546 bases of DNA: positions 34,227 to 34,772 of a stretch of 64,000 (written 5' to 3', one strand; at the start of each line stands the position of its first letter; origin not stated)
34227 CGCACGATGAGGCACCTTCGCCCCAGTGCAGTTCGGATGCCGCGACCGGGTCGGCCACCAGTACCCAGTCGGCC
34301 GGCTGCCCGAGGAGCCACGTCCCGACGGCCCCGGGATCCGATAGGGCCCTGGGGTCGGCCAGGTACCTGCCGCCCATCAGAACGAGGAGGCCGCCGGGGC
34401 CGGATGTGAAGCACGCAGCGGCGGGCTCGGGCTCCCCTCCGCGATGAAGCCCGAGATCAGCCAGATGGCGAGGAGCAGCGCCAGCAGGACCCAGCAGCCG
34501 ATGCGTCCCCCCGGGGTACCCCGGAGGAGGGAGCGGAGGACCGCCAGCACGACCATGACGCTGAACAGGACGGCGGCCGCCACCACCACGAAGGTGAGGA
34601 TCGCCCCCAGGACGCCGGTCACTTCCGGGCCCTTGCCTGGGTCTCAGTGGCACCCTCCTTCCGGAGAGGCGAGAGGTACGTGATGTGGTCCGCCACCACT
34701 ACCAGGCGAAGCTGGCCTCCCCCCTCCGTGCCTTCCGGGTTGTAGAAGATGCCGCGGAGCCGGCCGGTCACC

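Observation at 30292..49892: pSAM2-type integrative conjugative element (AICE) in tRNA-Val with a 54-bp perfect att duplication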

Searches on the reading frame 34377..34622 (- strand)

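Call 8: search_protein_families(library=pfam, proteins=[window:34377-34622:-], max_evalue=0.01)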
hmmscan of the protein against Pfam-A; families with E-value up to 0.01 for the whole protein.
window:34377-34622:- (81 aa): 0 families

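Call 12: search_protein_families(library=ncbifam, proteins=[window:34377-34622:-], max_evalue=0.01)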
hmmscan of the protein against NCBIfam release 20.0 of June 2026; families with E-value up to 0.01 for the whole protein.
window:34377-34622:- (81 aa): 0 families

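Call 29: search_protein_families(library=pfam, proteins=[window:34377-34622:-], max_evalue=1)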
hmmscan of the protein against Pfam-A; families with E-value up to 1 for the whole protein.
window:34377-34622:- (81 aa): 2 families
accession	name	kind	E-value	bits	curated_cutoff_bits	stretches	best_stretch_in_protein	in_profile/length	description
PF11587.13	Prion_bPrPp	-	0.052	13.7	24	1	39-54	2-16/28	Major prion protein bPrPp - N terminal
PF17671.6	DUF5531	-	0.68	10.3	25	0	2-31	9-38/152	Family of unknown function (DUF5531)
